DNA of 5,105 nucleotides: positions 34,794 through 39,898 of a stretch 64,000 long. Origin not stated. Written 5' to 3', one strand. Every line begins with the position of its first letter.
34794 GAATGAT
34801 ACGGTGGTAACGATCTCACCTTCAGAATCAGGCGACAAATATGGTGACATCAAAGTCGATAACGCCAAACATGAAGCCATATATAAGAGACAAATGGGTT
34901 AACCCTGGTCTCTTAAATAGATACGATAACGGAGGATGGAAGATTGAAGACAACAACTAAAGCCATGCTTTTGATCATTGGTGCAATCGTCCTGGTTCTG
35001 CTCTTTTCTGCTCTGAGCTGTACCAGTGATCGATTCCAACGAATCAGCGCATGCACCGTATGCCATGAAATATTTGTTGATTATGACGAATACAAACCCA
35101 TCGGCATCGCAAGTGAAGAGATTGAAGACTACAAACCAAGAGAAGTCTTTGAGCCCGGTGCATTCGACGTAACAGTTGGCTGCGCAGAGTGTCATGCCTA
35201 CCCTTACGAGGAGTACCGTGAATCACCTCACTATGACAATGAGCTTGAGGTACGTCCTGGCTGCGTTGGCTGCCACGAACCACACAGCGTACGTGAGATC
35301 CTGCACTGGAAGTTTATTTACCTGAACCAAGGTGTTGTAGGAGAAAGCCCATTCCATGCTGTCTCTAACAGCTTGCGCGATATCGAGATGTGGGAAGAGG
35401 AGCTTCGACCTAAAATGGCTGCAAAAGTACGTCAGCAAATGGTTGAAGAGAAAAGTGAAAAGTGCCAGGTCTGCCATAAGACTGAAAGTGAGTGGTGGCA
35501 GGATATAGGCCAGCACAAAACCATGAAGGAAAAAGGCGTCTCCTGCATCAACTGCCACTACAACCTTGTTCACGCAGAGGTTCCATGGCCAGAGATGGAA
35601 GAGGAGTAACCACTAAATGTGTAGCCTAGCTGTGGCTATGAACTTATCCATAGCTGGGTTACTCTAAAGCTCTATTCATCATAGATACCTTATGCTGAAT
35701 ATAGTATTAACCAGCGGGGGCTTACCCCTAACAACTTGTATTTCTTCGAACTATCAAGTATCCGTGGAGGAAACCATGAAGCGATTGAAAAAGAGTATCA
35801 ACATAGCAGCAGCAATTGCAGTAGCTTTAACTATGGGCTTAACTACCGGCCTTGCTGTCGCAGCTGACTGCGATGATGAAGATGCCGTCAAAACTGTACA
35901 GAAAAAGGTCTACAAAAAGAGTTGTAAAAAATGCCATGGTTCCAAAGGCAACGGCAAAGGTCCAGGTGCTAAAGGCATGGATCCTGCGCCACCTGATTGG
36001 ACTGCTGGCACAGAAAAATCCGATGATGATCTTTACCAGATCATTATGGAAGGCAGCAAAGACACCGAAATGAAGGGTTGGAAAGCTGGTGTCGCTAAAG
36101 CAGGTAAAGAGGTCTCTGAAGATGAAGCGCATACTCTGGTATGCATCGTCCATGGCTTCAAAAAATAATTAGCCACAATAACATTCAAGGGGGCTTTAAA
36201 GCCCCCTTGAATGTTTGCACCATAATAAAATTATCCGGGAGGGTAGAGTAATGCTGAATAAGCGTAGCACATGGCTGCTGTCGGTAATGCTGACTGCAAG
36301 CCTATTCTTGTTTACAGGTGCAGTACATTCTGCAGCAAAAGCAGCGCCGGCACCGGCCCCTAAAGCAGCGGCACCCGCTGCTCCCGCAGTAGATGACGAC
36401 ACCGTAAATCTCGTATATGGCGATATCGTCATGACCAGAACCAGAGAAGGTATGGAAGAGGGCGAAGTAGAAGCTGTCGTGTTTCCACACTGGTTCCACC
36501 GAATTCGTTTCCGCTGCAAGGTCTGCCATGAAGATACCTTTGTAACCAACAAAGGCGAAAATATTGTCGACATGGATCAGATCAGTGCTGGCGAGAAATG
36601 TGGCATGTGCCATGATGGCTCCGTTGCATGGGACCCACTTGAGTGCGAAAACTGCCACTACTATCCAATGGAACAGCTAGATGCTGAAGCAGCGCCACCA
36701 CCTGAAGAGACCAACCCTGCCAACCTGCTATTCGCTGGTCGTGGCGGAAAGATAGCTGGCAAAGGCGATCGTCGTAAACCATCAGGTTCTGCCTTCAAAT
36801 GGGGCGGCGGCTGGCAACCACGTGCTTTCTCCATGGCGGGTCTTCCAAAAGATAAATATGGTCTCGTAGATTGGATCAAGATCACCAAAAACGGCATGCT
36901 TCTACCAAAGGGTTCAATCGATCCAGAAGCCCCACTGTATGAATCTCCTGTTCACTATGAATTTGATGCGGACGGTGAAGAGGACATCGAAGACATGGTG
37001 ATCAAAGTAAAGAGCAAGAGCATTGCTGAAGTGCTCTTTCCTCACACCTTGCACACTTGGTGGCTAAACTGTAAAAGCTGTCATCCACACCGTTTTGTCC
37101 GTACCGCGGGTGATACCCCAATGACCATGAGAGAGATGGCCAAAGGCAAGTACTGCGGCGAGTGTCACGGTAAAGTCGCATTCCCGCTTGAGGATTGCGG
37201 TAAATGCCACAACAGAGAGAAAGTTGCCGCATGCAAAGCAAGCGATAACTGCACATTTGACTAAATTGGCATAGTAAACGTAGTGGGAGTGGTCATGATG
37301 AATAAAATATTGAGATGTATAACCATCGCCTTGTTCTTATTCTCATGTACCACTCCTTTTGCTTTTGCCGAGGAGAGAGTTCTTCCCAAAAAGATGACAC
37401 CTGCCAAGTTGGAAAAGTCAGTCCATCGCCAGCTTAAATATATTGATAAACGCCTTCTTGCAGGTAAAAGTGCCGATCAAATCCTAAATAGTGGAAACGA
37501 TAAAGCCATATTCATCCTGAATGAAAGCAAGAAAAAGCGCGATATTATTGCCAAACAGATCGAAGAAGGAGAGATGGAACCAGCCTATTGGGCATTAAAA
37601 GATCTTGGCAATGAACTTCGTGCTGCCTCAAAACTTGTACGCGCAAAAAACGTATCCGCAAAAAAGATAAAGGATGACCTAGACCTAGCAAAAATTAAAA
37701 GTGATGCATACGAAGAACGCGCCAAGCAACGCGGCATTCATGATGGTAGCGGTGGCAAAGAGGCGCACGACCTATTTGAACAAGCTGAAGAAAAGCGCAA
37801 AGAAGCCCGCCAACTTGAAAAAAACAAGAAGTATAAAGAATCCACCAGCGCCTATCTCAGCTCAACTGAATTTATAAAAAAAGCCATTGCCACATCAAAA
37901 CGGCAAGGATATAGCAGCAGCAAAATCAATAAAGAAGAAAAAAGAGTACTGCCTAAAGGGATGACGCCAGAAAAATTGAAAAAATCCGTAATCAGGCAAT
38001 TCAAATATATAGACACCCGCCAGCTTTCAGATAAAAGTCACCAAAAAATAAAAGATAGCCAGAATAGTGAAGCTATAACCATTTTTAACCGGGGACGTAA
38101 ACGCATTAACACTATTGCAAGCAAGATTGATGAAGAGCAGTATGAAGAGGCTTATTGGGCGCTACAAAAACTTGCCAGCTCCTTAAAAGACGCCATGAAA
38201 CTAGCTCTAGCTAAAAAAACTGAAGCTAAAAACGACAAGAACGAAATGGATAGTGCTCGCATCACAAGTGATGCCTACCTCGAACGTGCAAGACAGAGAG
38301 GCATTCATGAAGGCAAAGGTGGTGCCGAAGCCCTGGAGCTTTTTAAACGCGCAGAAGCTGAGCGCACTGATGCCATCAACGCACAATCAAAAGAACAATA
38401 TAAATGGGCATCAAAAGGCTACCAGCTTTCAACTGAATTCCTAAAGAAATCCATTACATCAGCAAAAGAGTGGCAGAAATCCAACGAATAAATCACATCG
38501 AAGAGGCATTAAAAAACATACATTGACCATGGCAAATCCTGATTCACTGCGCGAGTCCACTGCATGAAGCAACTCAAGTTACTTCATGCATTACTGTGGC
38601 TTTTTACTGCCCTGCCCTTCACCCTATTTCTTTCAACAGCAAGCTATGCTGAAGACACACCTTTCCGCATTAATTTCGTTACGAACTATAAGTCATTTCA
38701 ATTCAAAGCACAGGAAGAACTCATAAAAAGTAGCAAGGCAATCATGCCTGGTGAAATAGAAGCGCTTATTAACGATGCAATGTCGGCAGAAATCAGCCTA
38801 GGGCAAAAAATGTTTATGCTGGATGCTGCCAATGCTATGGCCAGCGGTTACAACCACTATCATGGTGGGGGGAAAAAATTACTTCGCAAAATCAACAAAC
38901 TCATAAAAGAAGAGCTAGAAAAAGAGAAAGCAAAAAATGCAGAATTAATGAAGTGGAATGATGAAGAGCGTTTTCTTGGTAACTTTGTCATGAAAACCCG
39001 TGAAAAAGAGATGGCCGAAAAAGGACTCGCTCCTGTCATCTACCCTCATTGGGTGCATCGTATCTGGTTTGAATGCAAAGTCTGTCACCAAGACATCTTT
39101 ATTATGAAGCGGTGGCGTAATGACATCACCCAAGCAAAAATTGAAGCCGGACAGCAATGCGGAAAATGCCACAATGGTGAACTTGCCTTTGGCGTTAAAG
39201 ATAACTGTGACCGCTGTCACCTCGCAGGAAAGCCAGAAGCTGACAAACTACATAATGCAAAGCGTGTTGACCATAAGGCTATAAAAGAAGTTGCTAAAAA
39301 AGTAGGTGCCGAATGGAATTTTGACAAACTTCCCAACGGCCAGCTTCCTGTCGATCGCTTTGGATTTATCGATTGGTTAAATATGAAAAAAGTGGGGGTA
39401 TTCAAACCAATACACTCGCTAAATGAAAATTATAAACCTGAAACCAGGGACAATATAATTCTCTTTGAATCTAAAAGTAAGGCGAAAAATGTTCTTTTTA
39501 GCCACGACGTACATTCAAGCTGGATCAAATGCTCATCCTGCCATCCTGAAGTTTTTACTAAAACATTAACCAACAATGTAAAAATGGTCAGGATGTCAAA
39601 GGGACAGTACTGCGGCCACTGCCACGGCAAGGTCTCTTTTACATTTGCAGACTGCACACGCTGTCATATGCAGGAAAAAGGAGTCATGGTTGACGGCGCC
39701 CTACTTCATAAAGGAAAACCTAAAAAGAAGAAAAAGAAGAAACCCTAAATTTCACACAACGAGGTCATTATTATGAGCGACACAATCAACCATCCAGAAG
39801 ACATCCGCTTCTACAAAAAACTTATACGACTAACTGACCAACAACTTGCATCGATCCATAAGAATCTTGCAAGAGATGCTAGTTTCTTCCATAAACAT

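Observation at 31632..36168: Two different quinol-interacting modules in one operon, with a subunit inventory reminiscent of alternative complex III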

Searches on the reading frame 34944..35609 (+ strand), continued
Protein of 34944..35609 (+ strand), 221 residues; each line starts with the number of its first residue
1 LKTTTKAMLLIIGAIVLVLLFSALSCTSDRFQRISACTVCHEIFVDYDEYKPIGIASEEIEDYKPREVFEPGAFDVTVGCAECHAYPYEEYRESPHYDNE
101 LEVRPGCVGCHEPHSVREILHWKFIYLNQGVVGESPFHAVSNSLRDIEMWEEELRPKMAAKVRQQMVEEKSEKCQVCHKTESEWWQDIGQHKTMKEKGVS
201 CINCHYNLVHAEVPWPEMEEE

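Call 50: fold_search(model_id=the predicted structure, library=pdb)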
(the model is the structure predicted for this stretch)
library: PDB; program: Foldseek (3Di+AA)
matches with E <= 10: 0; with E <= 0.001: 0
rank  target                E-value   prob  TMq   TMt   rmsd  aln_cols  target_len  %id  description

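Call 88: find_encoding_contigs(protein=P0239, flank=6000, max_places=1)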
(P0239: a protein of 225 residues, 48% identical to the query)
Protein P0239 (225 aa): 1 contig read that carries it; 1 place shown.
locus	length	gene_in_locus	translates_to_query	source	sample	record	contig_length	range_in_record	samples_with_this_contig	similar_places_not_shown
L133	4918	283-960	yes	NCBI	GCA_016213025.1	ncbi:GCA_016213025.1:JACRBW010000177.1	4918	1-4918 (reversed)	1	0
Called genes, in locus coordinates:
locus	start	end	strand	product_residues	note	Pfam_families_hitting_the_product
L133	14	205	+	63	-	-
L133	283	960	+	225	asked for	PF14522:Cytochrome_C7 (faint), PF22113:Mtrc-MtrF_II-IV_dom (faint), PF09699:Paired_CXXCH_1 (faint), PF14537:Cytochrom_c3_2 (faint), PF03264:Cytochrom_NNT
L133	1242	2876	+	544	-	PF13442:Cytochrome_CBB3, PF02239:Cytochrom_D1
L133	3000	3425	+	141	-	PF13442:Cytochrome_CBB3, PF00034:Cytochrom_C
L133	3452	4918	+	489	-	PF13442:Cytochrome_CBB3, PF02239:Cytochrom_D1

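Call 89: find_encoding_contigs(protein=P0209, flank=9000, max_places=1)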
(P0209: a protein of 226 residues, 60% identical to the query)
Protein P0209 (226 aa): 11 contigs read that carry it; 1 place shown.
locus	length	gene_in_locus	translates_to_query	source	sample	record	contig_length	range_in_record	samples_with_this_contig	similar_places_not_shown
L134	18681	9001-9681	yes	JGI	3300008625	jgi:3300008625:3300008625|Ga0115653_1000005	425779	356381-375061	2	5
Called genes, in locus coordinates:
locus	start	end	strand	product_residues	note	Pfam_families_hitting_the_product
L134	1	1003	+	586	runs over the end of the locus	PF13442:Cytochrome_CBB3, PF02239:Cytochrom_D1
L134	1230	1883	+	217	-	-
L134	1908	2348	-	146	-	PF00034:Cytochrom_C, PF13442:Cytochrome_CBB3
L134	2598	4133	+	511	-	PF13442:Cytochrome_CBB3, PF02239:Cytochrom_D1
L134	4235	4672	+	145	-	PF00034:Cytochrom_C, PF13442:Cytochrome_CBB3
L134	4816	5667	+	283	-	PF13187:Fer4_9 (faint), PF12797:Fer4_2 (faint), PF12837:Fer4_6 (faint), PF13247:Fer4_11, PF00037:Fer4 (weak), PF13237:Fer4_10 (weak), PF12838:Fer4_7 (weak)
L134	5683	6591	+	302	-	PF03916:NrfD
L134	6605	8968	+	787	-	PF04879:Molybdop_Fe4S4 (weak), PF00384:Molybdopterin, PF01568:Molydop_binding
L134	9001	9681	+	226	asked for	PF14522:Cytochrome_C7 (faint), PF09699:Paired_CXXCH_1 (faint), PF14537:Cytochrom_c3_2 (faint), PF22113:Mtrc-MtrF_II-IV_dom (faint), PF03264:Cytochrom_NNT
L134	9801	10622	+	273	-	PF00590:TP_methylase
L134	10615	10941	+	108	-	PF13442:Cytochrome_CBB3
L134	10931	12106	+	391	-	PF02239:Cytochrom_D1, PF25174:Beta-prop_THOC3 (weak)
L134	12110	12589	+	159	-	PF22451:NirdL-like_HTH, PF17805:AsnC_trans_reg2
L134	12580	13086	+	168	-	PF22451:NirdL-like_HTH, PF17805:AsnC_trans_reg2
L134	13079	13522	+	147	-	PF22451:NirdL-like_HTH, PF17805:AsnC_trans_reg2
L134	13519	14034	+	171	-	PF13404:HTH_AsnC-type (faint), PF22451:NirdL-like_HTH, PF17805:AsnC_trans_reg2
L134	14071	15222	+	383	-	PF04055:Radical_SAM, PF13353:Fer4_12 (weak)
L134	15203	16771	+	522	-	PF00034:Cytochrom_C (faint), PF13442:Cytochrome_CBB3, PF23414:Beta-prop_EML_2 (faint), PF25174:Beta-prop_THOC3 (weak), PF02239:Cytochrom_D1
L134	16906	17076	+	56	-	-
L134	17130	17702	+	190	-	PF02566:OsmC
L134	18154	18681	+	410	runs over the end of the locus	PF18871:HEPN_Toprim_N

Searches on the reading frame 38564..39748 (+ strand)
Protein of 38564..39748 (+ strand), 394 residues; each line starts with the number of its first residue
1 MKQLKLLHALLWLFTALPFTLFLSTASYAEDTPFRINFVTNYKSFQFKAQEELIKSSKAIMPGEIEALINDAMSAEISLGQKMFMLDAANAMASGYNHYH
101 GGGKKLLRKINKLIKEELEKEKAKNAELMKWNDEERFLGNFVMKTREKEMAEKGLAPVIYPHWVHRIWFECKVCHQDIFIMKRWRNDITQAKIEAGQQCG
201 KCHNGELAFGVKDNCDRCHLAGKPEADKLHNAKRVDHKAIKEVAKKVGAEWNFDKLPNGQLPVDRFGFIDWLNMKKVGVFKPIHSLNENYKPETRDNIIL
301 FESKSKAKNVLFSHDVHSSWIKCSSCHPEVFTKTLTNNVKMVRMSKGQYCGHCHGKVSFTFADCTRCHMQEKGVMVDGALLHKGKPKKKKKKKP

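Call 4: search_protein_families(library=pfam, proteins=[window:38564-39748:+], max_evalue=0.01)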
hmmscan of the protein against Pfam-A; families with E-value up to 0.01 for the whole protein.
window:38564-39748:+ (394 aa): 3 families
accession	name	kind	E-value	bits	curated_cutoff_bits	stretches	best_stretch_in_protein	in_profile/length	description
PF14522.11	Cytochrome_C7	-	6.7e-26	90.3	24.8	2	159-219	2-66/67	Cytochrome c7 and related cytochrome c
PF02085.21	Cytochrom_CIII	-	1.2e-06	29.2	22.9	0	304-354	15-53/101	Class III cytochrome C family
PF00684.25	DnaJ_CXXCXGXG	-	0.002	18.8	32.7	1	321-370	16-64/65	DnaJ central domain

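Call 5: search_protein_families(library=ncbifam, proteins=[window:38564-39748:+], max_evalue=0.01)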
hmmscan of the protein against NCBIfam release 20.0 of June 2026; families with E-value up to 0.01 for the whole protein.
window:38564-39748:+ (394 aa): 2 families
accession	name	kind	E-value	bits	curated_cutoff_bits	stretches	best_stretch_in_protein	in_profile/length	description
TIGR04257.1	nanowire_3heme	domain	5.3e-39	132.2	40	2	150-219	5-74/75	c(7)-type cytochrome triheme domain-containing protein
TIGR03146.1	cyt_nit_nrfB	equivalog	0.0011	19.2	166.6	1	305-356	94-143/145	cytochrome c nitrite reductase pentaheme subunit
